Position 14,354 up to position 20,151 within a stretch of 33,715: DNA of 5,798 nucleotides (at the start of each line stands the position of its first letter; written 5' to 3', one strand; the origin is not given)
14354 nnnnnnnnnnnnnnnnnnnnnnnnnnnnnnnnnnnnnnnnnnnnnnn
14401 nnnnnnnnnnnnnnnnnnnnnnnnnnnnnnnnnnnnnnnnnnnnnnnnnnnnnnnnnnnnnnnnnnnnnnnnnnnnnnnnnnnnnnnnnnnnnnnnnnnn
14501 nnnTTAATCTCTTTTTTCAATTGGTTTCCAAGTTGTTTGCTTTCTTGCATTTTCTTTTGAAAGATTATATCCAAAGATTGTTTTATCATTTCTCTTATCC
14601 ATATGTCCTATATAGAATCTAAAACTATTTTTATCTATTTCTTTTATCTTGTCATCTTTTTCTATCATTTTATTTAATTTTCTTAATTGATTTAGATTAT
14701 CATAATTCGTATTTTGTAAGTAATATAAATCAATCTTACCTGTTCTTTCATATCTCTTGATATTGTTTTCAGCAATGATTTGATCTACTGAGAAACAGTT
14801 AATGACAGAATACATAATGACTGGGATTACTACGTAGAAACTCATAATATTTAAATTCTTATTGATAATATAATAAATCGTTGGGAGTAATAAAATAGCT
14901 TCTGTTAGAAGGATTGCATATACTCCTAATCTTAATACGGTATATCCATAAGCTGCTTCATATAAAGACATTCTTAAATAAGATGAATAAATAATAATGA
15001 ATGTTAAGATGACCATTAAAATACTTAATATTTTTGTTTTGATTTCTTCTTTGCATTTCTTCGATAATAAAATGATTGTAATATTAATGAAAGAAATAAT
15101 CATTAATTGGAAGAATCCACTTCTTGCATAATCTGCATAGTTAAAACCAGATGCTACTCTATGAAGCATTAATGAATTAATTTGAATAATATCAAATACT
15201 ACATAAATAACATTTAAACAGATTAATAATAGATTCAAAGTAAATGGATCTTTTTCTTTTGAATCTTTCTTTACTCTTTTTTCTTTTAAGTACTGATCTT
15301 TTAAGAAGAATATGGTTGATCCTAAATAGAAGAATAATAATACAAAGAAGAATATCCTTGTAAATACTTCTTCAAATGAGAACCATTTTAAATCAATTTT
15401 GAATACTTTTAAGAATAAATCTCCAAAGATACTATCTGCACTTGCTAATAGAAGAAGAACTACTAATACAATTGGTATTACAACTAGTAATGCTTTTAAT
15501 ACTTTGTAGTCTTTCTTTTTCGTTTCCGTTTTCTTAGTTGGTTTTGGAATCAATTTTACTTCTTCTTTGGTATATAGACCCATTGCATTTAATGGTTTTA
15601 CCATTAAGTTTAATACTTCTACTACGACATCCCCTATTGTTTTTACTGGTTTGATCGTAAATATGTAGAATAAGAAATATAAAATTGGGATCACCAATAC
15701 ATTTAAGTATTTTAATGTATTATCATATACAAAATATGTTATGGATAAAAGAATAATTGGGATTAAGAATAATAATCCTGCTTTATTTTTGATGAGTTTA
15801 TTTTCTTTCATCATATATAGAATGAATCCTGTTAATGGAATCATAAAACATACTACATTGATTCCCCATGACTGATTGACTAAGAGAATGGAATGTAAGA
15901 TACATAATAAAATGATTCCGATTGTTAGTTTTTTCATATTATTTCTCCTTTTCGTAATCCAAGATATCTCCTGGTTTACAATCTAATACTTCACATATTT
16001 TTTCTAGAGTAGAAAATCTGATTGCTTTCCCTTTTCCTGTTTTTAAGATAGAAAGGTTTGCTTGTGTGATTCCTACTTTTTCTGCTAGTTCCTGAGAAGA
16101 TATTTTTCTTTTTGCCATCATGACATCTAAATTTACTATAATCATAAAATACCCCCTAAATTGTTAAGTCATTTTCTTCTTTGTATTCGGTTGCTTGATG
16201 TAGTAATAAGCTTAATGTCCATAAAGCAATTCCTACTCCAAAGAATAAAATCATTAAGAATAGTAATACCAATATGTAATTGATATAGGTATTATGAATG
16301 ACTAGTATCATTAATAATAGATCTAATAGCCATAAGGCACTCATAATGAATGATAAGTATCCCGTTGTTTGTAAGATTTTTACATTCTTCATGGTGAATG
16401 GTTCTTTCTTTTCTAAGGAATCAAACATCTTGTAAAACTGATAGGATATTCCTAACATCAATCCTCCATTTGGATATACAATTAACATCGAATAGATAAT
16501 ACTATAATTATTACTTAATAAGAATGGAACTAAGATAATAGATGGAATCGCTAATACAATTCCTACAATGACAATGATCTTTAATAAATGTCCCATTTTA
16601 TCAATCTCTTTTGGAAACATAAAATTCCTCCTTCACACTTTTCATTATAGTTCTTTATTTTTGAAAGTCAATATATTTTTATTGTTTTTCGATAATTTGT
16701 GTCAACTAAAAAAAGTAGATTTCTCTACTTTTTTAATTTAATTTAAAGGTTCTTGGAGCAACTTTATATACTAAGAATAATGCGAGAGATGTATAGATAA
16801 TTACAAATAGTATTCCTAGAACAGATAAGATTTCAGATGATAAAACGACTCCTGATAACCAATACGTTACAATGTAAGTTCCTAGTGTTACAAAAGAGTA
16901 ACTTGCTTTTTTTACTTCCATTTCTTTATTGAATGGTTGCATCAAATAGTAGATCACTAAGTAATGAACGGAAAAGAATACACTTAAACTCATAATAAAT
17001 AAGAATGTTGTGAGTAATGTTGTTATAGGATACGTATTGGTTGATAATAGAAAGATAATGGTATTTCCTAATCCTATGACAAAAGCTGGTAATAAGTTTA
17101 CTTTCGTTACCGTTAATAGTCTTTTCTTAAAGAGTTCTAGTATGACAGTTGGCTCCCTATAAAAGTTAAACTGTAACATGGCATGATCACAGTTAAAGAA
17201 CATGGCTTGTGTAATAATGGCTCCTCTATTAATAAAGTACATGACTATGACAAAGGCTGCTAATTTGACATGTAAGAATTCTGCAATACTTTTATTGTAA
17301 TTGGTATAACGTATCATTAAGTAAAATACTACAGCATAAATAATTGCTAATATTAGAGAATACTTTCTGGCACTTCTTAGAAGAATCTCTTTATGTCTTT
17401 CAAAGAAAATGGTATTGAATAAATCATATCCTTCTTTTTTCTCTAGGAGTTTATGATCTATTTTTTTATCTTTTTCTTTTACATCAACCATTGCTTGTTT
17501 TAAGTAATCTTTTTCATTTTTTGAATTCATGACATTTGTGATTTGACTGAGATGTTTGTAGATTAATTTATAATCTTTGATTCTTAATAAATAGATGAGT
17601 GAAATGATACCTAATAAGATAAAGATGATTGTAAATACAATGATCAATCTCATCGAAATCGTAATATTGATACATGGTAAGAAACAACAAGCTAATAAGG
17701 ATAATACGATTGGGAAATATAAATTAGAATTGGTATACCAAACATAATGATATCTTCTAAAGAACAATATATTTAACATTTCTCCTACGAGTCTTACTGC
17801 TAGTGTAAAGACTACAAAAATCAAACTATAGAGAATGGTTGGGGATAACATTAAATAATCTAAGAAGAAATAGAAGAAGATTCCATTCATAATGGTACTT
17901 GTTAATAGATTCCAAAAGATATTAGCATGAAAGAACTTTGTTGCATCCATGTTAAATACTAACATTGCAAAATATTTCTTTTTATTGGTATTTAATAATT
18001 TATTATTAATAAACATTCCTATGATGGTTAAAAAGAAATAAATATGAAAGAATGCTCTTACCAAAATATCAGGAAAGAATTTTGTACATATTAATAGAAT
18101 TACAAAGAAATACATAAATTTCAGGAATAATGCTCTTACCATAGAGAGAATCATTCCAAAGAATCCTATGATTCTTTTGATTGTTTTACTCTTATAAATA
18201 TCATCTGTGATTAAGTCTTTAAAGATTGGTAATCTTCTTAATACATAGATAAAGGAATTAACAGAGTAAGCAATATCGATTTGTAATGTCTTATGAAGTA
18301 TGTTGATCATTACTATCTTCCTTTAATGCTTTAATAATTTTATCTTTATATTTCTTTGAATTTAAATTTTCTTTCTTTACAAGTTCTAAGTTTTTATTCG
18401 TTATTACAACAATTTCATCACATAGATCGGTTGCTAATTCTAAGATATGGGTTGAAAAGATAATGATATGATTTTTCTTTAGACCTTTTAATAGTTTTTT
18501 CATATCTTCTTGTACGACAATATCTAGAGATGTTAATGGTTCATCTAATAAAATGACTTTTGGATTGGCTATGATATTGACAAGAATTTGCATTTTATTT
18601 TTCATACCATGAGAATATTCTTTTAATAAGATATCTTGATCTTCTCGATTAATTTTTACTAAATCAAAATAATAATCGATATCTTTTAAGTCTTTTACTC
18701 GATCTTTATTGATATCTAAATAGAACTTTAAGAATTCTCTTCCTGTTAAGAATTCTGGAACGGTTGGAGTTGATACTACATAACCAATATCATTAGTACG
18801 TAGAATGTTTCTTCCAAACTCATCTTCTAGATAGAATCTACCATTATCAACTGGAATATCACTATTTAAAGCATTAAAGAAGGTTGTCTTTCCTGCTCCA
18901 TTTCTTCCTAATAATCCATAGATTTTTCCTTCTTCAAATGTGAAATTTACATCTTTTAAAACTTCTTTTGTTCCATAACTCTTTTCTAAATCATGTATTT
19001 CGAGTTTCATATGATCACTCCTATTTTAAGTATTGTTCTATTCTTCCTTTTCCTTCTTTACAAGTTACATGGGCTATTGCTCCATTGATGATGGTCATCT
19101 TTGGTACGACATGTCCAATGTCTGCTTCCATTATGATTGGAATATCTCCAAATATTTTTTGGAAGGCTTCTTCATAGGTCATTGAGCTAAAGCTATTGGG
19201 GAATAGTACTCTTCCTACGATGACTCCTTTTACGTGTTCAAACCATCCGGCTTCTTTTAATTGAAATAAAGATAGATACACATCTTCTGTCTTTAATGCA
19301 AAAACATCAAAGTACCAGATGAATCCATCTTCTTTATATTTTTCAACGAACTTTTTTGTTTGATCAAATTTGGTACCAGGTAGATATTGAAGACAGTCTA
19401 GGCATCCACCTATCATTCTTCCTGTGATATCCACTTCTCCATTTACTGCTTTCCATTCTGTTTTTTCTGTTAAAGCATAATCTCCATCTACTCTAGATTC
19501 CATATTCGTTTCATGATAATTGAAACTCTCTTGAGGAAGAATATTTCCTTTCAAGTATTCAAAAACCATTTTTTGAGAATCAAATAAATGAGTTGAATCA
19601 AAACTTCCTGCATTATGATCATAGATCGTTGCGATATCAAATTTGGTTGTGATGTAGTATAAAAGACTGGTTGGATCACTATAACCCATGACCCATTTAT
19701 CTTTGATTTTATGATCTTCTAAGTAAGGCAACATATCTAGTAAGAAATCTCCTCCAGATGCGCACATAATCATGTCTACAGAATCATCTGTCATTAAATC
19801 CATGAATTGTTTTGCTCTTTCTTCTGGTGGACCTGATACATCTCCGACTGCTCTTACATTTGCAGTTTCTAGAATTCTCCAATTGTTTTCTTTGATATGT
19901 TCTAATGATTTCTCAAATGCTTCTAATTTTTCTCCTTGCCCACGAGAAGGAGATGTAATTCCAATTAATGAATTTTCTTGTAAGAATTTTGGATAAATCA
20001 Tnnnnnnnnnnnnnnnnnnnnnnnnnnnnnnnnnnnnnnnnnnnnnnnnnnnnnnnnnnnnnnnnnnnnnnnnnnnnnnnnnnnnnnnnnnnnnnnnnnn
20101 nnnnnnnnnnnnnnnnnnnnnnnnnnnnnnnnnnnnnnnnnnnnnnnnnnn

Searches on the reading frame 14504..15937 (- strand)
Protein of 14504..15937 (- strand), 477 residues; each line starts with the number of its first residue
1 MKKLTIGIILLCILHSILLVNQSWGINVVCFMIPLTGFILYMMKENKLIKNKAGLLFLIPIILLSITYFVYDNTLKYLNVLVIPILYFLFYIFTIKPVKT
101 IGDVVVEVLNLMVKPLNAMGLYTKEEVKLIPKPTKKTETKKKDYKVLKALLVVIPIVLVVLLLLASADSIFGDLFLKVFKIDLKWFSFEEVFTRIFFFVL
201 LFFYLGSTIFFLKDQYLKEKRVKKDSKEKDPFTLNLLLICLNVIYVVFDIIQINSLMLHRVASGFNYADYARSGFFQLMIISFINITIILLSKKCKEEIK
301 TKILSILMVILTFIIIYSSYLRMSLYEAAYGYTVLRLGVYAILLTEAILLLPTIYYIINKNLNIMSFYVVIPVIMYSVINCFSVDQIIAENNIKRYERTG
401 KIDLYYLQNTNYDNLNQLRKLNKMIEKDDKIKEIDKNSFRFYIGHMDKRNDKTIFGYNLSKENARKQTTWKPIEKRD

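Call 74: search_protein_families(library=pfam, proteins=[window:14504-15937:-], max_evalue=0.001)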
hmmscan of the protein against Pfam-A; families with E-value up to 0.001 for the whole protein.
window:14504-15937:- (477 aa): 1 family
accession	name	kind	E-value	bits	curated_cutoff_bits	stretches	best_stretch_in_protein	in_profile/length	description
PF13687.11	DUF4153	-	8.1e-69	233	27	1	58-421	1-373/373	Domain of unknown function (DUF4153)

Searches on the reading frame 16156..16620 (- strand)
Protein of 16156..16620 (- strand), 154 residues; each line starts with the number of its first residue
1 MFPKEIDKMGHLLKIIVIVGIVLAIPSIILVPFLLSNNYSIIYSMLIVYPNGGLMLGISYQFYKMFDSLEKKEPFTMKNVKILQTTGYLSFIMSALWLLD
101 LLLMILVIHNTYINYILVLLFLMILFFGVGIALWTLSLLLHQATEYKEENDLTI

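Call 74: search_protein_families(library=pfam, proteins=[window:16156-16620:-], max_evalue=0.001)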
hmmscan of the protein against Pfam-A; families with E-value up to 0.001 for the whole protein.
window:16156-16620:- (154 aa): 1 family
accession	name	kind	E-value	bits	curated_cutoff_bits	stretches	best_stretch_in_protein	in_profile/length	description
PF11188.13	DUF2975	-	5.6e-15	55.9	27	1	44-154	20-130/130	Protein of unknown function (DUF2975)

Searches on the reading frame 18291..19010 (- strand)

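Call 75: search_protein_families(library=pfam, proteins=[window:18291-19010:-], max_evalue=0.001)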
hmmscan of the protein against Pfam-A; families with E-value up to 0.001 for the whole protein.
window:18291-19010:- (239 aa): 3 families
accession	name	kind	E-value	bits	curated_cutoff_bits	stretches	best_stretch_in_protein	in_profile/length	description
PF00005.33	ABC_tran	-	9.3e-22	78.5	25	1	18-159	1-136/137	ABC transporter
PF13304.12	AAA_21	-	4.8e-08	33.9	27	0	30-85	1-56/304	AAA domain, putative AbiEii toxin, Type IV TA system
PF13476.12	AAA_23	-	0.00021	22.4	27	1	11-48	9-39/201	AAA domain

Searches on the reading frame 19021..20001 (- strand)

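Call 75: search_protein_families(library=pfam, proteins=[window:19021-20001:-], max_evalue=0.001)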
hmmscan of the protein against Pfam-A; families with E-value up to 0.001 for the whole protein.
window:19021-20001:- (326 aa): 2 families
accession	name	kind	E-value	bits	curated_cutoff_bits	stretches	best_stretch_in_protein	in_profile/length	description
PF02016.21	Peptidase_S66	-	1.7e-25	90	25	1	13-127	1-120/121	LD-carboxypeptidase N-terminal domain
PF17676.7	Peptidase_S66C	-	1.5e-20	74.4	23.7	1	193-311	1-119/120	LD-carboxypeptidase C-terminal domain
